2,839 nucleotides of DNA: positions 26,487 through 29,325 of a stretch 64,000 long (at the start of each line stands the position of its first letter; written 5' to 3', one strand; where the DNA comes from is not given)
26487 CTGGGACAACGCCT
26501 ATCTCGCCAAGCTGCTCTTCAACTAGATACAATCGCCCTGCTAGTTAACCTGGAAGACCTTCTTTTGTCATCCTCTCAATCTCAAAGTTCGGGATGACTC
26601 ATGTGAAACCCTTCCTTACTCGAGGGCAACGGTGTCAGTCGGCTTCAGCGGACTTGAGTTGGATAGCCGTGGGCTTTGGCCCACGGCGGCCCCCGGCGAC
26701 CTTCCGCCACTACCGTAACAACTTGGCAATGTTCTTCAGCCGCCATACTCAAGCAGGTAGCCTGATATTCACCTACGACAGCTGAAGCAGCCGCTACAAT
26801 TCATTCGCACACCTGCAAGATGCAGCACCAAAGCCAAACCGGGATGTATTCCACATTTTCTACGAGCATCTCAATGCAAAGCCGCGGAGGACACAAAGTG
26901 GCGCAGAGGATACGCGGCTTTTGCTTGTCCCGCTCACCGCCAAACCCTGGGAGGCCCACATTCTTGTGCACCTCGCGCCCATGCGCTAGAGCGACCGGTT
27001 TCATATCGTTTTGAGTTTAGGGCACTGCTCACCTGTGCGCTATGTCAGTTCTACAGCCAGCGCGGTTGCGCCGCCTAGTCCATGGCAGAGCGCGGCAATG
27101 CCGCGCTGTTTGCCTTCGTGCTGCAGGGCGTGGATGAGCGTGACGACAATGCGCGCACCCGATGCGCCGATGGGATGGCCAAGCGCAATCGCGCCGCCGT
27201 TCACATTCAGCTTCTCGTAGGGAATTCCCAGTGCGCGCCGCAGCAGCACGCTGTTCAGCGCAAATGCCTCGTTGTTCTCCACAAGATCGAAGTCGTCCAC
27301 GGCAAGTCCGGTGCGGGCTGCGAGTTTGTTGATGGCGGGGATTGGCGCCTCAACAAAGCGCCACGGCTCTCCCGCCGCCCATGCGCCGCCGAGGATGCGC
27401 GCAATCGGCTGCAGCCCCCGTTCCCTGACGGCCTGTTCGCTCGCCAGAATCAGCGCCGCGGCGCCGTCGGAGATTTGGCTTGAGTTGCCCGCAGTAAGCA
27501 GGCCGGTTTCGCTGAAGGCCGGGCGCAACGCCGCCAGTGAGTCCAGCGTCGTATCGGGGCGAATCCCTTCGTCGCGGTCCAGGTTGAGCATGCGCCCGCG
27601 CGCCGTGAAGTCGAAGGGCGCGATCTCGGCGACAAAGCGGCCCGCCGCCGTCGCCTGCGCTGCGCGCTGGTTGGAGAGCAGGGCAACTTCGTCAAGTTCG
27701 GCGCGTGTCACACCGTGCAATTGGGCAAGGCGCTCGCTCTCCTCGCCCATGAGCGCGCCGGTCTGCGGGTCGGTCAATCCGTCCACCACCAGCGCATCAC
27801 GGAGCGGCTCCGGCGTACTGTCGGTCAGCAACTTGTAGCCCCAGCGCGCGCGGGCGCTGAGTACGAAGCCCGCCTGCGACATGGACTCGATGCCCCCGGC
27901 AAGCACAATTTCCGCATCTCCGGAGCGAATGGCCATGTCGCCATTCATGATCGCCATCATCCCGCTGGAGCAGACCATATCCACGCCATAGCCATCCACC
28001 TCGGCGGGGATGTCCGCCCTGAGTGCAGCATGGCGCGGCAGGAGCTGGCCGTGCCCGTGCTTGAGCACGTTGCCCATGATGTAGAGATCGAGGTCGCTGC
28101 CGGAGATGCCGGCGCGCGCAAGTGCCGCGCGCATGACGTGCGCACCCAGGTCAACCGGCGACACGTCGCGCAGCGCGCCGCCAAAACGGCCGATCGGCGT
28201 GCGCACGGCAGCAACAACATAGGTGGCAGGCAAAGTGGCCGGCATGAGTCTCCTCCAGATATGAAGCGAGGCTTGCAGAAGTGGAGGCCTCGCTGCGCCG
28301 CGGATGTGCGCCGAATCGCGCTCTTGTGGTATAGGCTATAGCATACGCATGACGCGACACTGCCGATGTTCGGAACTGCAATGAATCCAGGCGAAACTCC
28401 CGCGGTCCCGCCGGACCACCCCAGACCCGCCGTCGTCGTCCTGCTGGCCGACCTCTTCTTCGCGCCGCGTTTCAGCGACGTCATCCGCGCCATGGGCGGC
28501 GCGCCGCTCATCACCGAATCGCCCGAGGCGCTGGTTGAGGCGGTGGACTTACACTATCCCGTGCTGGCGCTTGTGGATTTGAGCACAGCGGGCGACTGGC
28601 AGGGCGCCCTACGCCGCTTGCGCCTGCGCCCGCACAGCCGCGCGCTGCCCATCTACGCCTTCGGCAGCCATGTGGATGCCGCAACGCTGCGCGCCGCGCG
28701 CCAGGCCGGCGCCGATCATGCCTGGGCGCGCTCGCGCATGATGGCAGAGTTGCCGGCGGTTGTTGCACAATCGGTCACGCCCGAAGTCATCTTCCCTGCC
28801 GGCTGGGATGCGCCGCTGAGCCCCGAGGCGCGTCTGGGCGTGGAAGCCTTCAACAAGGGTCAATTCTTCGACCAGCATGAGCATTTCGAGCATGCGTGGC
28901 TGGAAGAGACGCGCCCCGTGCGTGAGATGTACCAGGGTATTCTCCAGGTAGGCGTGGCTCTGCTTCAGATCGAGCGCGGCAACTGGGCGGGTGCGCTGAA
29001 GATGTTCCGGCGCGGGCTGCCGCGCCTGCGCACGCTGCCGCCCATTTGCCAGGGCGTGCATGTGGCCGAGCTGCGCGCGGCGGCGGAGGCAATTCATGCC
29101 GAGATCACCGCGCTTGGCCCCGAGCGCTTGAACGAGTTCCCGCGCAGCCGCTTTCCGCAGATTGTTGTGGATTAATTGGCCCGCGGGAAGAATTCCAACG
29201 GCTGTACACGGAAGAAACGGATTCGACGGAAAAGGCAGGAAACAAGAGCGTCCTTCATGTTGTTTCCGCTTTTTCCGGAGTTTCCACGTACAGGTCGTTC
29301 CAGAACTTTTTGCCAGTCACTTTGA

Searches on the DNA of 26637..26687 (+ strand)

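Call 33: build_rna_model(alignment_id=A2, structure=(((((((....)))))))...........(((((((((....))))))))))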
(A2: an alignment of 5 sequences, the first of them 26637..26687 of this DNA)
Model R1 built from alignment A2 (5 sequences, 51 columns); structure: as given.
model positions 51; base pairs 16; branch points 1; effective number of sequences 3.56; information 1.085 bits per position. Calibrated on 0.2 Mb of random sequence (short: E-values are rough).
structure used (alignment columns):
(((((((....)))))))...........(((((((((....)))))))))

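Call 34: search_with_rna_model(model_id=R1, source=window, filters=off, max_evalue=10, show_alignments=8)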
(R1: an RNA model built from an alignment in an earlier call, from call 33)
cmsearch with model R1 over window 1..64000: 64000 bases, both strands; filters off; matches with E-value up to 10: 44.
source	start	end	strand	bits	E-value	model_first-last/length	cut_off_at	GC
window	41840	41890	-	78.8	1.2e-20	1-51/51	no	0.57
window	41922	41972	+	76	7.7e-20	1-51/51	no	0.59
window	26637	26687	+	74.6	1.9e-19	1-51/51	no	0.63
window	41951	41972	-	16.3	0.0049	30-51/51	no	0.68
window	26749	26793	-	15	0.012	1-51/51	no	0.53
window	26666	26687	-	13.3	0.034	30-51/51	no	0.77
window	53374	53405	-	12.4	0.062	1-51/51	no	0.81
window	41840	41861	+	12.1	0.076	30-51/51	no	0.59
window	41873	41890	+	11.4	0.12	1-18/51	no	0.61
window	41922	41939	-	11.3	0.12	1-18/51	no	0.61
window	41680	41698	+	10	0.29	1-51/51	no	0.68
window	3299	3349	-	10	0.3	1-51/51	no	0.61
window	40577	40588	+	9.4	0.44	4-15/51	no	0.75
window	53942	53989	+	9.3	0.47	1-51/51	no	0.77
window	46557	46578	-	8.5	0.77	30-51/51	no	0.73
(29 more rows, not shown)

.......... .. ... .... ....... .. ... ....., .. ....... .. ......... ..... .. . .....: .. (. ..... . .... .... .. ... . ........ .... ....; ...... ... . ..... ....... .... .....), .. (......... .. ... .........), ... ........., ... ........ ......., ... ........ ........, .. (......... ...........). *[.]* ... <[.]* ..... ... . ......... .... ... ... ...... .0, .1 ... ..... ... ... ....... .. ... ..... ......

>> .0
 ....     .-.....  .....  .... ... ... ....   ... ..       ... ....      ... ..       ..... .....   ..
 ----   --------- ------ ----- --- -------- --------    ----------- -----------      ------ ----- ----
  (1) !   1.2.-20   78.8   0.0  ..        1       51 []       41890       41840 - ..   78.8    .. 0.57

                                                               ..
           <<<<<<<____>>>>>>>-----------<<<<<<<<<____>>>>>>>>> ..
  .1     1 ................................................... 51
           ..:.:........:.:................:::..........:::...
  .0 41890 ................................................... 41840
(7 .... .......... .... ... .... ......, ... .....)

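Call 35: search_with_rna_model(model_id=R1, sources=[L001, L004, L005, L006], filters=off, max_evalue=10, show_alignments=6)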
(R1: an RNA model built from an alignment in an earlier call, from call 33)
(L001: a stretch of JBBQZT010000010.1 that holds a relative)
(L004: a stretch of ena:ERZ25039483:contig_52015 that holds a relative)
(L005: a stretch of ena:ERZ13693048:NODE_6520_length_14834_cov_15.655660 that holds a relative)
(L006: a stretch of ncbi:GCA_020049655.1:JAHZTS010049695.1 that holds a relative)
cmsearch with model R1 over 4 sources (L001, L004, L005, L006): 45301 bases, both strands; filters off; matches with E-value up to 10: 47.
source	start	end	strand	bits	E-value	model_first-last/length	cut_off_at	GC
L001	5116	5166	+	74.9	1.1e-19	1-51/51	no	0.53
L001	5037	5087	-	70.9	1.5e-18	1-51/51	no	0.51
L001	2972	3022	-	66.6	2.4e-17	1-51/51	no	0.47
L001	3092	3142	-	52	3e-13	1-51/51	no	0.49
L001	3148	3200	+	40.9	4.2e-10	1-51/51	no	0.49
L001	7315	7366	+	35.5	1.4e-08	1-51/51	no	0.54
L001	7222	7274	-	34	3.6e-08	1-51/51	no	0.51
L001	3026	3089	+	24.3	1.9e-05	1-51/51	no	0.45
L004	20984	21011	-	16.9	0.0023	1-51/51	no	0.68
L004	20945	20964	+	13.4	0.023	1-51/51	no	0.75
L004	2932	2972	+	13.2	0.026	1-51/51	no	0.71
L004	5777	5792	+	11.8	0.065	2-17/51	no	0.69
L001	2967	2993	+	11.1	0.099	25-51/51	no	0.41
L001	3023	3043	-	11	0.11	1-51/51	no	0.33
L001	5070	5088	+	10.8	0.12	1-51/51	no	0.58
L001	5116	5133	-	10.6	0.14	1-18/51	no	0.61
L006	2127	2138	+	10.1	0.19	4-15/51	no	0.75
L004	5822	5841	-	10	0.2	1-51/51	no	0.65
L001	5145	5166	-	9.4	0.31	30-51/51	no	0.5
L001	5029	5058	+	8.8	0.46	21-51/51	no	0.53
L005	4676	4739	+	8.7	0.46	1-51/51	no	0.62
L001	3092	3113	+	8.6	0.51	30-51/51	no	0.55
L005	5103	5120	+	8.5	0.53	32-49/51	no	0.61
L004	5390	5403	-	7.9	0.78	3-16/51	no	0.86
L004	20945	20962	-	7.6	0.96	32-49/51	no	0.83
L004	20994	21011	+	7.6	0.96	32-49/51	no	0.83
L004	5900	5924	-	7.2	1.3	28-51/51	no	0.72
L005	4715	4736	-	7.1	1.3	30-51/51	no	0.73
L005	10439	10448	+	7.1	1.4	36-45/51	no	0.6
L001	7314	7332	-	6.7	1.7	1-51/51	no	0.53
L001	3125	3143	+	6.6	1.9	1-51/51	no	0.47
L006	1540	1549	+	6.3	2.3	5-14/51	no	0.7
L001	3005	3023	+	6.1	2.5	1-51/51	no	0.47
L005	1790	1852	+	5.8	3.1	23-51/51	no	0.67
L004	291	302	-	5.4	4.1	4-15/51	no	0.67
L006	1314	1344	-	5.3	4.3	21-51/51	no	0.65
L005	5103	5120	-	5.2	4.7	32-49/51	no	0.61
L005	3751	3762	+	5.1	5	4-15/51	no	0.75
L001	522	531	-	5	5.2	36-45/51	no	0.6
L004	20879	20899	-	4.9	5.6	31-50/51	no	0.81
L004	4605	4638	+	4.8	6.1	1-51/51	no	0.65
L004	4951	4993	+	4.6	6.7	1-51/51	no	0.74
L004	18669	18690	-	4.6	6.9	30-51/51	no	0.86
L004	312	370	+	4.5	7.1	1-51/51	no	0.59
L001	3147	3165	-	4.5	7.4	1-51/51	no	0.37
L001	7257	7275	+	4.5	7.4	1-51/51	no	0.37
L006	1913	1924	-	4.4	7.7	35-46/51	no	0.67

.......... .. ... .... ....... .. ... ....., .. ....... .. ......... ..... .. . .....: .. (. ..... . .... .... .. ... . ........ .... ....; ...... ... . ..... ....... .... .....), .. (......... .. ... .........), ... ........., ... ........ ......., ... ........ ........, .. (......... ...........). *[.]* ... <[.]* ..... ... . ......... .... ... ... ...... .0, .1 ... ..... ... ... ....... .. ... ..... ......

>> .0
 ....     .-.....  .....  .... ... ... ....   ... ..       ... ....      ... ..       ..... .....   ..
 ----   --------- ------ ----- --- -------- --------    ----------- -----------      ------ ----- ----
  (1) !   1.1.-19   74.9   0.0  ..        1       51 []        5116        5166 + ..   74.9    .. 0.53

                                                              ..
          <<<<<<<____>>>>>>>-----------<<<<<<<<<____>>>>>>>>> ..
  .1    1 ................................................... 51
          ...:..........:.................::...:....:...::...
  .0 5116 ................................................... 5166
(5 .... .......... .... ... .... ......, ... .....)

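Call 36: search_with_rna_model(model_id=R1, sources=[window, L001], filters=off, max_evalue=0.0001, make_alignment=true)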
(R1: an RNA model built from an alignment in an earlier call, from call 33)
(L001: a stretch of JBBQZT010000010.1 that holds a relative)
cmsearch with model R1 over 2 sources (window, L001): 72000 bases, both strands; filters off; matches with E-value up to 0.0001: 11.
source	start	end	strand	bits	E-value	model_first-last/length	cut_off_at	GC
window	41840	41890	-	78.8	1.4e-20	1-51/51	no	0.57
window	41922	41972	+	76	8.7e-20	1-51/51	no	0.59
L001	5116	5166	+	74.9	1.7e-19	1-51/51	no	0.53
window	26637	26687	+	74.6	2.1e-19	1-51/51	no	0.63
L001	5037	5087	-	70.9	2.4e-18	1-51/51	no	0.51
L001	2972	3022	-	66.6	3.9e-17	1-51/51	no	0.47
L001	3092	3142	-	52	4.8e-13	1-51/51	no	0.49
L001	3148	3200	+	40.9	6.7e-10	1-51/51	no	0.49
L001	7315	7366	+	35.5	2.2e-08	1-51/51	no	0.54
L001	7222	7274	-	34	5.7e-08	1-51/51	no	0.51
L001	3026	3089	+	24.3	3.1e-05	1-51/51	no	0.45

Alignment A3: 11 matches aligned to the model, 82 columns, each read 5' to 3' on its own strand. Consensus structure (alignment columns), stored with it:
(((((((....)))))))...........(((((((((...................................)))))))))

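Call 51: search_with_rna_model(model_id=R1, sources=[L007, L008, L009, L010, L011, L012, L014, L015], filters=off, max_evalue=0.01)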
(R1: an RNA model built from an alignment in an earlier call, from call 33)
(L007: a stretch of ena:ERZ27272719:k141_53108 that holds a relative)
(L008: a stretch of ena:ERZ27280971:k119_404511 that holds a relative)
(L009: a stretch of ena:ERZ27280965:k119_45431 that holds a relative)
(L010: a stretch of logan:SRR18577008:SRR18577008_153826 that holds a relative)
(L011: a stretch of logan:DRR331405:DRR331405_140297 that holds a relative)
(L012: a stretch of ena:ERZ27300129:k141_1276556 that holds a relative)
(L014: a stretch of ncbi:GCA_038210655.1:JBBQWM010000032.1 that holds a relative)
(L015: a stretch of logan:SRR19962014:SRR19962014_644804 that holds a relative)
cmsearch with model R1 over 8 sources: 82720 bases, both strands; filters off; matches with E-value up to 0.01: 8.
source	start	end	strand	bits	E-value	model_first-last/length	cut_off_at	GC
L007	12134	12185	+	42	3.7e-10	1-51/51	no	0.4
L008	4386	4437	+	42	3.7e-10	1-51/51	no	0.4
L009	2176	2227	+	42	3.7e-10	1-51/51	no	0.4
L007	12066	12117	-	30.9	5e-07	1-51/51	no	0.37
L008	4318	4369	-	30.9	5e-07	1-51/51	no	0.37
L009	2108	2159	-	30.9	5e-07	1-51/51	no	0.37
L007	1849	1899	-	23.2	7.2e-05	1-51/51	no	0.47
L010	3465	3488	-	16.8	0.0046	28-51/51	no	0.46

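Call 60: search_with_rna_model(model_id=R1, sources=[L016, L017, L018, L019], filters=off, max_evalue=1)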
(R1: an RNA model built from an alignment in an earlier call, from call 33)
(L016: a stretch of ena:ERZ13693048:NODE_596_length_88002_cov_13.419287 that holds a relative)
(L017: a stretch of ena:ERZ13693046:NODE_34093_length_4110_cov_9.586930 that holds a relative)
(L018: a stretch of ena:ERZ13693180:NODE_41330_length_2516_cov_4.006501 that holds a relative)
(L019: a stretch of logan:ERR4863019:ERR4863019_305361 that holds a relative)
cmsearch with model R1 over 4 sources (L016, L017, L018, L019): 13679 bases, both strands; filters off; matches with E-value up to 1: 7.
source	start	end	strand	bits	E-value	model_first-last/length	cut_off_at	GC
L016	2892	2928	-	8.3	0.19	1-51/51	no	0.68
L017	2887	2923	-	8.3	0.19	1-51/51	no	0.68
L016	117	153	+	6.7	0.54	25-51/51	no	0.49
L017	112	148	+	6.7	0.54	25-51/51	no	0.49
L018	187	223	+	6.7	0.54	25-51/51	no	0.49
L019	49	85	+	6.7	0.54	25-51/51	no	0.49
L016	4427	4476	+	6.6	0.55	1-51/51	no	0.68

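Call 71: search_with_rna_model(model_id=R1, sources=[L020, L021, L013], filters=off, max_evalue=0.1)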
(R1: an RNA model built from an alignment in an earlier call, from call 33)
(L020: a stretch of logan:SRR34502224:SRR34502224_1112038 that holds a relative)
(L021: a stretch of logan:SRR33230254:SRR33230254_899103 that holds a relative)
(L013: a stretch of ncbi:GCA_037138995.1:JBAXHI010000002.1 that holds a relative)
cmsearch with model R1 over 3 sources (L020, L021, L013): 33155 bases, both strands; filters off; matches with E-value up to 0.1: 1.
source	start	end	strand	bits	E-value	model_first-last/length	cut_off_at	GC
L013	1830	1845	-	10.9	0.083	33-48/51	no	0.44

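Call 77: search_with_rna_model(model_id=R1, sources=[L022, L023, L024, L025, L026, L027, L028, L029, L030, L031, L032, L033, L034, L035, L036, L037, L038, L039, L040, L041, L042, L043, L044, L045, L046, L047, L048], filters=default, max_evalue=0.1)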
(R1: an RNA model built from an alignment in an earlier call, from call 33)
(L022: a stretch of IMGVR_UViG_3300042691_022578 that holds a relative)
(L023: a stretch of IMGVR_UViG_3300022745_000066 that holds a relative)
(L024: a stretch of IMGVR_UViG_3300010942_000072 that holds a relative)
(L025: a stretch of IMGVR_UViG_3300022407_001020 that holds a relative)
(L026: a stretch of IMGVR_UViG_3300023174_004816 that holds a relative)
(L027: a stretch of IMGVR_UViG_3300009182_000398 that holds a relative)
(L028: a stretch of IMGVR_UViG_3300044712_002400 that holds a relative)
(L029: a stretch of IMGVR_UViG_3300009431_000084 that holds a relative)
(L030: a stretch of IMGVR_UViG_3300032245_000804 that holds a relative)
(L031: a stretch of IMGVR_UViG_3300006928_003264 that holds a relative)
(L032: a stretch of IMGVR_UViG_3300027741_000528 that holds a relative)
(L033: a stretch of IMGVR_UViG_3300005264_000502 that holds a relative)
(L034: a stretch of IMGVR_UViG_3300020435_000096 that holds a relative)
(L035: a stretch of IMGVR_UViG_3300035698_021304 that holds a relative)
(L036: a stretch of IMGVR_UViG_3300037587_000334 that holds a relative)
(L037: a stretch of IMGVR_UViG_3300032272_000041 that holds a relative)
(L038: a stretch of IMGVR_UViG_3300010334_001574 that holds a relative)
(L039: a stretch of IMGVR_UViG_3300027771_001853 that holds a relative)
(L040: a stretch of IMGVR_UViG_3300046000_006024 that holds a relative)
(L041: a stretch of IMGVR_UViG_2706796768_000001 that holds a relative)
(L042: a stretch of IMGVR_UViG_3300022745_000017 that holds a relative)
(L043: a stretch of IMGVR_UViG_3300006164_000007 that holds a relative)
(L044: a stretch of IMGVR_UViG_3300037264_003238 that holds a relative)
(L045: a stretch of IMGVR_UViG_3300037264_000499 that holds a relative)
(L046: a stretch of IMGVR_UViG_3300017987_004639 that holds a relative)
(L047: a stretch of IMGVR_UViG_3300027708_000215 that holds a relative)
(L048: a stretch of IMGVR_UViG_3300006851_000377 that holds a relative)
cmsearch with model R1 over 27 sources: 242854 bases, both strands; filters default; matches with E-value up to 0.1: 7.
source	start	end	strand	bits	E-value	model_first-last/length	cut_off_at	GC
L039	604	637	+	16.3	0.018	1-51/51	no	0.44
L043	3862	3895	+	16.3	0.018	1-51/51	no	0.44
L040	2327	2364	-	15.6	0.029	1-51/51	no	0.61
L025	2972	3009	-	15.6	0.029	1-51/51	no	0.61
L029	3006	3043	-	15.2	0.039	1-51/51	no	0.55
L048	5285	5321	+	14.9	0.047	1-51/51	no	0.46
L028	10356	10404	+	14.8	0.048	1-51/51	no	0.61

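Call 93: search_with_rna_model(model_id=R1, sources=[window, L001, L007], filters=off, max_evalue=0.001, make_alignment=true)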
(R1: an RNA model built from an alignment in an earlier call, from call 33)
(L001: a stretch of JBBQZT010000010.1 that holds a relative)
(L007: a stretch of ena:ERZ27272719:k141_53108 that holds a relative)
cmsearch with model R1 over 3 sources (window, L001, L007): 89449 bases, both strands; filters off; matches with E-value up to 0.001: 14.
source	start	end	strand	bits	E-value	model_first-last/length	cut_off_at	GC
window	41840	41890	-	78.8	1.7e-20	1-51/51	no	0.57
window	41922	41972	+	76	1.1e-19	1-51/51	no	0.59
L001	5116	5166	+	74.9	2.1e-19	1-51/51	no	0.53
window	26637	26687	+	74.6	2.6e-19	1-51/51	no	0.63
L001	5037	5087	-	70.9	2.9e-18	1-51/51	no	0.51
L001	2972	3022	-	66.6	4.8e-17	1-51/51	no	0.47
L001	3092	3142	-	52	5.9e-13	1-51/51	no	0.49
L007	12134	12185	+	42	4.1e-10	1-51/51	no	0.4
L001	3148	3200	+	40.9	8.3e-10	1-51/51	no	0.49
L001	7315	7366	+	35.5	2.7e-08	1-51/51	no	0.54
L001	7222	7274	-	34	7.1e-08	1-51/51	no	0.51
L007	12066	12117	-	30.9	5.4e-07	1-51/51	no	0.37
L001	3026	3089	+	24.3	3.8e-05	1-51/51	no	0.45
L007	1849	1899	-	23.2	7.8e-05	1-51/51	no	0.47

Alignment A7: 14 matches aligned to the model, 85 columns, each read 5' to 3' on its own strand. Consensus structure (alignment columns), stored with it:
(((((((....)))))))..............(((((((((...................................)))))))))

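Call 94: build_rna_model(alignment_id=A7)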
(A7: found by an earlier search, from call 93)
Model R2 built from alignment A7 (14 sequences, 85 columns); structure: stored with the alignment.
model positions 51; base pairs 16; branch points 1; effective number of sequences 6.5; information 1.086 bits per position. Calibrated on 0.2 Mb of random sequence (short: E-values are rough).
structure used (alignment columns):
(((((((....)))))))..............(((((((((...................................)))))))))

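Call 95: search_with_rna_model(model_id=R2, source=window, filters=off, max_evalue=0.5)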
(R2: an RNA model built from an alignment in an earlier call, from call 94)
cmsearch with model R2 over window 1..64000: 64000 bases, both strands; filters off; matches with E-value up to 0.5: 6.
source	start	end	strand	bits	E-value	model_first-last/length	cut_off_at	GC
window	41840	41890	-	74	2.9e-16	1-51/51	no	0.57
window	41922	41972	+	68.9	5.2e-15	1-51/51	no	0.59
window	26637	26687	+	67.2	1.3e-14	1-51/51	no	0.63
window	41951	41972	-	13.9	0.11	30-51/51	no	0.68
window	41873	41890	+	12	0.32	1-18/51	no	0.61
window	26666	26687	-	11.3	0.46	30-51/51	no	0.77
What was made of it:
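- Checked: Nothing else in the window's 64 kb exceeds 16 bits with filters off (calls 34, 95).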

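Call 96: search_with_rna_model(model_id=R2, sources=[L001, L004, L005, L006, L007, L012, L020, L021], filters=off, max_evalue=0.05)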
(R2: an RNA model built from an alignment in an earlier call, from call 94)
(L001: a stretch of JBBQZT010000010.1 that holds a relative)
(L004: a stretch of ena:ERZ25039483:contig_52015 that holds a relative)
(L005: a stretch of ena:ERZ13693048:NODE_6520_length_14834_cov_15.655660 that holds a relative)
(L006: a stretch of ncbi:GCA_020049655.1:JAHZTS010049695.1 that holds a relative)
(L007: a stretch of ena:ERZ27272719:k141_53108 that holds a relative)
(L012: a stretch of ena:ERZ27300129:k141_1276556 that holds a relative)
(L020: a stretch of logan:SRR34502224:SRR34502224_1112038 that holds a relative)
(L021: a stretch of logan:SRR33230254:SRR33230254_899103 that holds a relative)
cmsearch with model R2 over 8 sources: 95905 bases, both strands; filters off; matches with E-value up to 0.05: 13.
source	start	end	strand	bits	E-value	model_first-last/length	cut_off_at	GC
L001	5037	5087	-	73.8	5e-16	1-51/51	no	0.51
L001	5116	5166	+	70.9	2.6e-15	1-51/51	no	0.53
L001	2972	3022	-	68.5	9.7e-15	1-51/51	no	0.47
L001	3092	3142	-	64.2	1e-13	1-51/51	no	0.49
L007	12134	12185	+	63.1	1.9e-13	1-51/51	no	0.4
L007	12066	12117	-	58.9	2.1e-12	1-51/51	no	0.37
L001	3148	3217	+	58.3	2.8e-12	1-51/51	no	0.53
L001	7222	7274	-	53.5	4.2e-11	1-51/51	no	0.51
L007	1849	1899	-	53.4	4.5e-11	1-51/51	no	0.47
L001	7315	7383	+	47.2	1.4e-09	1-51/51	no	0.57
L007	1917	1987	+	37.3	3.5e-07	1-51/51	no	0.44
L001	3026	3093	+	34.5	1.6e-06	1-51/51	no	0.47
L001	3024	3043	-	17.4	0.023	1-51/51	no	0.35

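Call 103: search_with_rna_model(model_id=R2, sources=[L049, L014, L016, L013], filters=off, max_evalue=0.05)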
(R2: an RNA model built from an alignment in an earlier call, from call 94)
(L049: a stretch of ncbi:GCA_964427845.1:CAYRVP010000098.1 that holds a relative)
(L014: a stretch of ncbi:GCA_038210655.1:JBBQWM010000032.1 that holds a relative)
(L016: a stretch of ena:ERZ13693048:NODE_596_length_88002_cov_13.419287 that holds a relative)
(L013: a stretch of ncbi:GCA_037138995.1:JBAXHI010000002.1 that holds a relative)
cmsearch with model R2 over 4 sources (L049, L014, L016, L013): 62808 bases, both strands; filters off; matches with E-value up to 0.05: 0.
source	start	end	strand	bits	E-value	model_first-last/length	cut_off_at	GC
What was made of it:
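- No module lies near those copies: best hit 8 bits (call 60), and no hit at all in L016 with model R2 (call 103).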

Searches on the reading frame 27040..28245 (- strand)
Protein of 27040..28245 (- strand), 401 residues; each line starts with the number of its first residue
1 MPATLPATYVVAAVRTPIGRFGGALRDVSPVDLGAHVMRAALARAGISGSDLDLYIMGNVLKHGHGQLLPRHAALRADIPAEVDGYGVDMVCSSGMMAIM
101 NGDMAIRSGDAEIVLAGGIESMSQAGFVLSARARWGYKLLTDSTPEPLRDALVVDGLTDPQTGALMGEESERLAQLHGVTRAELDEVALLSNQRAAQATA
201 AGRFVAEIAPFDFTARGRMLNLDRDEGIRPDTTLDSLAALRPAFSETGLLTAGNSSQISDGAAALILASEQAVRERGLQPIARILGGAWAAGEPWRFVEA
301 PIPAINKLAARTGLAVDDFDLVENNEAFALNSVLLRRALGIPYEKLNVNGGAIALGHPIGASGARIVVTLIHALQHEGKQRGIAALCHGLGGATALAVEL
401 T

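Call 19: search_protein_families(library=pfam, proteins=[window:27040-28245:-], max_evalue=0.001)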
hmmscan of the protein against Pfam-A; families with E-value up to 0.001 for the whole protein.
window:27040-28245:- (401 aa): 3 families
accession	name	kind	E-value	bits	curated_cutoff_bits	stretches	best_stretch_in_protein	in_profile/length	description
PF00108.29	Thiolase_N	-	9.4e-80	268.2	26.4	1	9-271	2-260/260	Thiolase, N-terminal domain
PF02803.24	Thiolase_C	-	2e-39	134.5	27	1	279-399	2-122/123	Thiolase, C-terminal domain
PF00109.32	ketoacyl-synt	-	3.6e-05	23.9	20.8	1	87-126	169-208/252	Beta-ketoacyl synthase, N-terminal domain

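Call 64: list_cluster_members(proteins=[window:27040-28245:-, window:24608-25891:+, window:46162-47748:+, window:48087-49379:+, window:53384-55072:-, window:61015-62763:-, window:10631-12958:-, window:15056-17353:-, window:1030-2265:+, window:32473-34725:+])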
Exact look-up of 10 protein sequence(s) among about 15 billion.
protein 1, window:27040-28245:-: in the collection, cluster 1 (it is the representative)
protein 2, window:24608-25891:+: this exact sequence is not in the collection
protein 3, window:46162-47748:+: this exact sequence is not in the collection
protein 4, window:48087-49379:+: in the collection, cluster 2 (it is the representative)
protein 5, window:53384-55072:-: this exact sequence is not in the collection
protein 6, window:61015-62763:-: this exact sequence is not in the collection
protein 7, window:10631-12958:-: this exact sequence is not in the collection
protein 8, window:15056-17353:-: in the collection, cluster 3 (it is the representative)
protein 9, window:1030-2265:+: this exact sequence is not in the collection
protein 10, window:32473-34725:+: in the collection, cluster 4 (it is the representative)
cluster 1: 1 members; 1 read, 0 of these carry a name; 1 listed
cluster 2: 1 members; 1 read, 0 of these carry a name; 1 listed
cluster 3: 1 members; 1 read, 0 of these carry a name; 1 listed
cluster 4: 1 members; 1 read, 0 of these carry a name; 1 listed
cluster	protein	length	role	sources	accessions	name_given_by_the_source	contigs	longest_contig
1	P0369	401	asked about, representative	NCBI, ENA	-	-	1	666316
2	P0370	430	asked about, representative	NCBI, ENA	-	-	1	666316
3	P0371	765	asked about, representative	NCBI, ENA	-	-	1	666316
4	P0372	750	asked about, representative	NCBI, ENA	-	-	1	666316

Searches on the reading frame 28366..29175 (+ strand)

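Call 19: search_protein_families(library=pfam, proteins=[window:28366-29175:+], max_evalue=0.001)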
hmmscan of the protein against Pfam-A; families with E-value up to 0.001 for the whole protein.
window:28366-29175:+ (269 aa): 1 family
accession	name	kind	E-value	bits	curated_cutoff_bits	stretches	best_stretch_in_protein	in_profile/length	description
PF03745.19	DUF309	-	2.5e-18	65.9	27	1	157-213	3-59/59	Domain of unknown function (DUF309)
